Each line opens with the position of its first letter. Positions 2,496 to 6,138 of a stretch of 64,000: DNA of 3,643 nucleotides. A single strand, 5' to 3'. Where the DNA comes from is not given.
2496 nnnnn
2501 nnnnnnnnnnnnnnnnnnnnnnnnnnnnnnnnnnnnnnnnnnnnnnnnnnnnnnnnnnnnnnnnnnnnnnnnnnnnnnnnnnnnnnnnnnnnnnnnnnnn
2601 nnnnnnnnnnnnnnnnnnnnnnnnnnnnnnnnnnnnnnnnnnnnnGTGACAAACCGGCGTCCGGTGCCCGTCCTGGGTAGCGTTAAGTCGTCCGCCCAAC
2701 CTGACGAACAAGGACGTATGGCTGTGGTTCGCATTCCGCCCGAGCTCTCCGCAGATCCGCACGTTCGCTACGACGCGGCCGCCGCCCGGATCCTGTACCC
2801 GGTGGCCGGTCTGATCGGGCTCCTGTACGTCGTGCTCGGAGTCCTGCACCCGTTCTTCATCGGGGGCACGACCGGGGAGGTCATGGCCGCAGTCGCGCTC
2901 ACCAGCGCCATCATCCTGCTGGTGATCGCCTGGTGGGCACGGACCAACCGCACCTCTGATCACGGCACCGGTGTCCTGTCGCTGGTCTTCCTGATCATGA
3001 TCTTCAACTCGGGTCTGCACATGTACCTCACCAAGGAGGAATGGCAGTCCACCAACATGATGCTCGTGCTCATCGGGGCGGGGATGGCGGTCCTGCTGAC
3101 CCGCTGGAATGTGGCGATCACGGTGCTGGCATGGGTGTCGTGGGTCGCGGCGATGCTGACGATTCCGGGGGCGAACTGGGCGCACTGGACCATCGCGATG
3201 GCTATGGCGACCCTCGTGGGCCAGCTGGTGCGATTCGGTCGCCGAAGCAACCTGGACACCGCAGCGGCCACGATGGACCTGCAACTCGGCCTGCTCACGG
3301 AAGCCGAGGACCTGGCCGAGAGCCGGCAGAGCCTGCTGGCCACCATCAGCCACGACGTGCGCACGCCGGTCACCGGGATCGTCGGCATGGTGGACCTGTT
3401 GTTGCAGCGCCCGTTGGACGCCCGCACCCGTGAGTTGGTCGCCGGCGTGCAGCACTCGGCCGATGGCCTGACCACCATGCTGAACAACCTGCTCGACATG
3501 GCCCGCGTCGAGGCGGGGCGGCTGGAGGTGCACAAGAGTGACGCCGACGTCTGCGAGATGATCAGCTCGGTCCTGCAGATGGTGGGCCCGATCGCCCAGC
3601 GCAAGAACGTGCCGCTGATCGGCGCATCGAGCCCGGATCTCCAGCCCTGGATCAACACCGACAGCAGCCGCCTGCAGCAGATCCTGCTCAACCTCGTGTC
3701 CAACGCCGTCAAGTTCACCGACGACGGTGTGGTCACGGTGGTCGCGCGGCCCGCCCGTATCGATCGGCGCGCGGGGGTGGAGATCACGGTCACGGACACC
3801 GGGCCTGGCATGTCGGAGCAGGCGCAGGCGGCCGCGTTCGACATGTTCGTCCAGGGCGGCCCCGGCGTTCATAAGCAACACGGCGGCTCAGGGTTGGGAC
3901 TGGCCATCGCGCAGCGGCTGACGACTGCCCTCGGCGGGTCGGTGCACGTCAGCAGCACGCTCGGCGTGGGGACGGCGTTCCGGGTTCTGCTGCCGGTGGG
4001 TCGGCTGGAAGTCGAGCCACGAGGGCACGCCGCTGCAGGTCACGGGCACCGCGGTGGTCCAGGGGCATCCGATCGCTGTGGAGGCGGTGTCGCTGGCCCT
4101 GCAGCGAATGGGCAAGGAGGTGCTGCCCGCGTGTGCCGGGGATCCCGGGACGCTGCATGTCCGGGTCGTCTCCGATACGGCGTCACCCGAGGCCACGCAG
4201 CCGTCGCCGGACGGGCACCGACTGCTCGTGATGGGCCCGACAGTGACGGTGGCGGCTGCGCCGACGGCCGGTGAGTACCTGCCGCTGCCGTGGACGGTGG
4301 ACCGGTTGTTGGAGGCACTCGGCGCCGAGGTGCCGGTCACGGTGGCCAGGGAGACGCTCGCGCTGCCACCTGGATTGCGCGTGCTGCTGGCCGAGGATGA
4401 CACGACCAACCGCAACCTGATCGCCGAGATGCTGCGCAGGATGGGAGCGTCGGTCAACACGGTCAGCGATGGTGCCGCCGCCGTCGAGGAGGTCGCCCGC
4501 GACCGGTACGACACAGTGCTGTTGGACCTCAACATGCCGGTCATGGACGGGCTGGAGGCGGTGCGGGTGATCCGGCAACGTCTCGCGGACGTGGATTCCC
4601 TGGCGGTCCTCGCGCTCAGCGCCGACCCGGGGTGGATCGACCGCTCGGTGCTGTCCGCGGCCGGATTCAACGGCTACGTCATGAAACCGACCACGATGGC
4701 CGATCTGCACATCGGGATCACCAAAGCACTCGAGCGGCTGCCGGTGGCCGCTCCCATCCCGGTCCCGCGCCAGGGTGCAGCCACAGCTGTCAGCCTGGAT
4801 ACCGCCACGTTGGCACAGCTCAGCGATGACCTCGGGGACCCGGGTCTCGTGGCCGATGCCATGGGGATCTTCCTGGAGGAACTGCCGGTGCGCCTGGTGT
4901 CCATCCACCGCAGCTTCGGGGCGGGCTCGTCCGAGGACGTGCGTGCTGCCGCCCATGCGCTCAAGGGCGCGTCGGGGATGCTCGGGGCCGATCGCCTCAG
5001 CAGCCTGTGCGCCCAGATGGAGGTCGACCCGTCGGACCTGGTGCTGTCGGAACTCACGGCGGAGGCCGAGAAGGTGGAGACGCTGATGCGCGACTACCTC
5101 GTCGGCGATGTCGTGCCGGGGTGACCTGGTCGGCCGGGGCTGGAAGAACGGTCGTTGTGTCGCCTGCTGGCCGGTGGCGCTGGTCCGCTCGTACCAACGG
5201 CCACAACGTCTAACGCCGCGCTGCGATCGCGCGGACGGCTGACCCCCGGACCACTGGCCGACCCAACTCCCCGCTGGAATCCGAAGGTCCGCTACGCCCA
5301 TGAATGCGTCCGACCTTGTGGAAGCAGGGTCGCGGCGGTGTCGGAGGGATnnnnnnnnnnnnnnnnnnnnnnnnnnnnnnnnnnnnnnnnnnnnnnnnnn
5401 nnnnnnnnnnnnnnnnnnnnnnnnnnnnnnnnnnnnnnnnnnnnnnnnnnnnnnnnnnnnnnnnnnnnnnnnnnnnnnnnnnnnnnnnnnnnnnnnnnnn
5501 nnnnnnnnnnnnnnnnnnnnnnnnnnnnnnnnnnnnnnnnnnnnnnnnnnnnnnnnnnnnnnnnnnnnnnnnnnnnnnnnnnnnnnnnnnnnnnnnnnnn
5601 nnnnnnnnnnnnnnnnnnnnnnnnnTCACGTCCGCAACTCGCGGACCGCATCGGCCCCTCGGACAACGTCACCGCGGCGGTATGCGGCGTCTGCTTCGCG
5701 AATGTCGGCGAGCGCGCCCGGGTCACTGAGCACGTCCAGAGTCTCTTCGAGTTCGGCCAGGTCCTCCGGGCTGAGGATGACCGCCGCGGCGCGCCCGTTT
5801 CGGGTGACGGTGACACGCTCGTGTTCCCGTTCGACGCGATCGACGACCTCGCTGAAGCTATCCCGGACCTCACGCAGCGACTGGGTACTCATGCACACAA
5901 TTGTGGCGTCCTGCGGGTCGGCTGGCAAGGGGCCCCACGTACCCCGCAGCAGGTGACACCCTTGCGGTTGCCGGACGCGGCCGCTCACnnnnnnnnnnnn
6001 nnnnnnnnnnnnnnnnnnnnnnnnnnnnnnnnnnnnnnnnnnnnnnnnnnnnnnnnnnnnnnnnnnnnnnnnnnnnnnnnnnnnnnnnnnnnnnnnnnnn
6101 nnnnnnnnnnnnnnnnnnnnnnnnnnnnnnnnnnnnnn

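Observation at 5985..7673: The H-NOX partner keeps the phospho-acceptor His and a receiver domain but has a degenerate ATP-binding domain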

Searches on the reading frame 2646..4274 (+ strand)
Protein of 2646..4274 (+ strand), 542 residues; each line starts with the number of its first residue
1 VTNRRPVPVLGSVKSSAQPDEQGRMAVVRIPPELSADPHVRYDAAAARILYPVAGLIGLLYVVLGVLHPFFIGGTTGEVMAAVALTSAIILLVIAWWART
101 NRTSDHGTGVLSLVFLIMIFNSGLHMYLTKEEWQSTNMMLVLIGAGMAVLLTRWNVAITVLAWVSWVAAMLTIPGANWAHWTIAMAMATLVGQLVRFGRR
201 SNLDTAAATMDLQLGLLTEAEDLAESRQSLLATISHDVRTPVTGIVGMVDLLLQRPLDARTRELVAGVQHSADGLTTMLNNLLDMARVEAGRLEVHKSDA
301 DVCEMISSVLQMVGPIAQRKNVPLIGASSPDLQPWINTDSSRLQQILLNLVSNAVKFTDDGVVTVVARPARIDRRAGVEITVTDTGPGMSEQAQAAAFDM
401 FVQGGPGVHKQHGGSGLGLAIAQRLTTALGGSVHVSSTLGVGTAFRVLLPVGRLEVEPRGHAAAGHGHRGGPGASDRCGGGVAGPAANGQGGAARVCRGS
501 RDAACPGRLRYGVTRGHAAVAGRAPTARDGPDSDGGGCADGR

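Call 5: search_protein_families(library=pfam, proteins=[window:2646-4274:+], max_evalue=1)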
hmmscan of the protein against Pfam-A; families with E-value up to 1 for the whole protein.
window:2646-4274:+ (542 aa): 4 families
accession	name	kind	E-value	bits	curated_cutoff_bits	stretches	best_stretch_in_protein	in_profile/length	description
PF02518.31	HATPase_c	-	6.4e-26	91.4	26.4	1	339-451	2-109/111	Histidine kinase-, DNA gyrase B-, and HSP90-like ATPase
PF00512.31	HisKA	-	6.7e-16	58.5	26.9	1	227-291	2-66/66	His Kinase A (phospho-acceptor) domain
PF13581.12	HATPase_c_2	-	0.015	15.8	27.4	1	351-429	40-112/127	Histidine kinase-like ATPase domain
PF13589.12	HATPase_c_3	-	0.15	12.5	25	1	345-423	5-81/137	Histidine kinase-, DNA gyrase B-, and HSP90-like ATPase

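Call 6: search_protein_families(library=ncbifam, proteins=[window:2646-4274:+], max_evalue=1)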
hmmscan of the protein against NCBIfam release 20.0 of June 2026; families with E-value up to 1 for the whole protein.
window:2646-4274:+ (542 aa): 80 families (the best 25 are shown)
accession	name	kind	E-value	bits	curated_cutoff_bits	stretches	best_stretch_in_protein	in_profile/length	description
TIGR02956.1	TMAO_torS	equivalog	3.4e-59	200.9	676.5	1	219-454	456-685/967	TMAO reductase system sensor histidine kinase/response regulator TorS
NF041947.1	LuxQ_Vibrio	equivalog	6.2e-59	199.7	1200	1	218-456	463-701/843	quorum-sensing autoinducer 2 sensor kinase/phosphatase LuxQ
NF011874.0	PRK15347.1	equivalog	1.4e-51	175.6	852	1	219-453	390-616/921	two component system sensor kinase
NF008318.0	PRK11107.1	equivalog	7.1e-50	170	890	1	220-451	286-518/920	two-component sensor histidine kinase BarA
NF008302.0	PRK11091.1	equivalog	1.6e-47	162.2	838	1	226-454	282-508/779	aerobic respiration two-component sensor histidine kinase ArcB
NF045901.1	HisKinLetSLeg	equivalog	5e-46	157.1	1650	1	220-454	286-521/906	two-component system sensor histidine kinase LetS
NF008543.0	PRK11466.1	equivalog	6e-46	156.8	982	1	218-453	435-664/914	TMAO reductase system sensor histidine kinase/response regulator TorS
NF008099.0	PRK10841.1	equivalog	7.8e-45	153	920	1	217-453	460-692/949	two-component system sensor histidine kinase RcsC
NF046044.1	PnpS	equivalog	2.3e-43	148.7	400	1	217-450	160-390/390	two-component system histidine kinase PnpS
NF038297.2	hybrid_HK_HrmK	equivalog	9.6e-43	146.7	725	1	228-454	236-460/607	hybrid histidine kinase/response regulator HrmK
NF041832.1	near_NosP_CTERM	subfamily_domain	3.1e-40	138.4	400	1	225-459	5-233/370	NahK/ErcS family hybrid sensor histidine kinase/response regulator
NF047874.1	MASE3_PAS_HK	subfamily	4.9e-38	131.3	560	1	216-455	387-629/655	MASE3 domain-containing sensor histidine kinase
NF040691.1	MtrAB_MtrB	equivalog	2.8e-36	125.6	450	1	217-451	261-492/507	MtrAB system histidine kinase MtrB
TIGR02966.1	phoR_proteo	equivalog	8e-36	123.7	334.2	1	218-448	105-332/333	phosphate regulon sensor histidine kinase PhoR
NF050805.1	CellDivHKDivJCaul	equivalog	1.4e-34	119.3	1000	1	147-451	219-520/531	cell cycle sensor histidine kinase DivJ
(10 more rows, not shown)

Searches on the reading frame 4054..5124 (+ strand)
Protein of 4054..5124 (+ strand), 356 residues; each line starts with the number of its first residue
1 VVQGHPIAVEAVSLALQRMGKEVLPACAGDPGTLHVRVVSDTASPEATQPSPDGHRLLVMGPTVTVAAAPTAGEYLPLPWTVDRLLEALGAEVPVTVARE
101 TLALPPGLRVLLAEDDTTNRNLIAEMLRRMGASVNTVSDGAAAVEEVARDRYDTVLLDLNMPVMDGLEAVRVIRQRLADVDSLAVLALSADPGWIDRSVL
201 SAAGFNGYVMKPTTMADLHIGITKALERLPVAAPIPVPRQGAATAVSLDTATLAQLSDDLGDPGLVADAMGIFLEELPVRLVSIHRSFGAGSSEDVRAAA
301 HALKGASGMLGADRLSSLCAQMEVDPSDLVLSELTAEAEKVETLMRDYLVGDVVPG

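Call 5: search_protein_families(library=pfam, proteins=[window:4054-5124:+], max_evalue=1)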
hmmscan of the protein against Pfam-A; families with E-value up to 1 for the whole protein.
window:4054-5124:+ (356 aa): 3 families
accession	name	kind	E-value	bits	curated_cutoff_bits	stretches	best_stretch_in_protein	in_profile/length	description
PF00072.30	Response_reg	-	2.1e-21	76.6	30.2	1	110-219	1-107/111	Response regulator receiver domain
PF01627.28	Hpt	-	1.5e-13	51.2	24.6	1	270-324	3-57/84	Hpt domain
PF18321.7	3HCDH_RFF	-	0.11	13.3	23.6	0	137-161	3-27/69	3-hydroxybutyryl-CoA dehydrogenase reduced Rossmann-fold domain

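Call 6: search_protein_families(library=ncbifam, proteins=[window:4054-5124:+], max_evalue=1)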
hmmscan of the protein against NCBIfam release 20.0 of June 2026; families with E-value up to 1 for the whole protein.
window:4054-5124:+ (356 aa): 94 families (the best 25 are shown)
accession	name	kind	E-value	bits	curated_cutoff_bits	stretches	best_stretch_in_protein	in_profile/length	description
NF011874.0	PRK15347.1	equivalog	3.1e-30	104.9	852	1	77-324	660-891/921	two component system sensor kinase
TIGR02956.1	TMAO_torS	equivalog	8e-25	87.1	676.5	1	99-329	694-943/967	TMAO reductase system sensor histidine kinase/response regulator TorS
NF008318.0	PRK11107.1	equivalog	6e-24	84.1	890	1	74-324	631-884/920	two-component sensor histidine kinase BarA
NF008302.0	PRK11091.1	equivalog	2.6e-23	82.1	838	1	60-324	483-741/779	aerobic respiration two-component sensor histidine kinase ArcB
NF045901.1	HisKinLetSLeg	equivalog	3e-20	71.9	1650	1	109-325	673-872/906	two-component system sensor histidine kinase LetS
NF007420.1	PRK09959.1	equivalog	5.6e-18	63.9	1995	1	98-327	949-1163/1197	acid-sensing system histidine kinase EvgS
NF041733.1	resp_reg_CseB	equivalog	4.7e-17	62.1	350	1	109-234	2-123/228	two-component system response regulator CseB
NF008543.0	PRK11466.1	equivalog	8.1e-17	60.4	982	1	60-327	640-886/914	TMAO reductase system sensor histidine kinase/response regulator TorS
NF007901.0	PRK10610.1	equivalog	1.1e-15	57.9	189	1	108-229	6-127/129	chemotaxis response regulator CheY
NF041947.1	LuxQ_Vibrio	equivalog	5.3e-14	51.1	1200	1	104-219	719-832/843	quorum-sensing autoinducer 2 sensor kinase/phosphatase LuxQ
NF012023.0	PRK15479.1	equivalog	6.5e-14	52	337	1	108-226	1-116/224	transcriptional regulator TctD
NF046022.1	RespRegCpdRBruc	equivalog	9.3e-14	51.4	180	1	109-174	3-68/120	cell cycle two-component system response regulator CpdR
NF038297.2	hybrid_HK_HrmK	equivalog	5.7e-13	48.4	725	1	108-218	491-600/607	hybrid histidine kinase/response regulator HrmK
NF008469.0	PRK11361.1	equivalog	8.7e-13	47.8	714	1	109-227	6-121/461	acetoacetate metabolism transcriptional regulator AtoC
NF045991.1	RespRegCtrARhodob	equivalog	1e-12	48.3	350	1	108-223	1-113/224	response regulator transcription factor CtrA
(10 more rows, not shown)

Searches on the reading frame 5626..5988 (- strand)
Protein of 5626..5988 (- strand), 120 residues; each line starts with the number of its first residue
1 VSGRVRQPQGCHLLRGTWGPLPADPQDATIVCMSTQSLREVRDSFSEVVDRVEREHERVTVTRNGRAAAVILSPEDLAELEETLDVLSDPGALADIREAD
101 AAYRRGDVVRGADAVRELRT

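Call 5: search_protein_families(library=pfam, proteins=[window:5626-5988:-], max_evalue=1)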
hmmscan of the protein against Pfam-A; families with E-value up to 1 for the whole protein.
window:5626-5988:- (120 aa): 2 families
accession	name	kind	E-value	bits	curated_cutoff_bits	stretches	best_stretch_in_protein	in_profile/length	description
PF02604.26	PhdYeFM_antitox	-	7.9e-20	70.8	29.8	1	33-106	1-74/74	Antitoxin Phd_YefM, type II toxin-antitoxin system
PF12910.14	PHD_like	-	0.017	15.6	27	1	34-73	3-42/141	Antitoxin of toxin-antitoxin, RelE / RelB, TA system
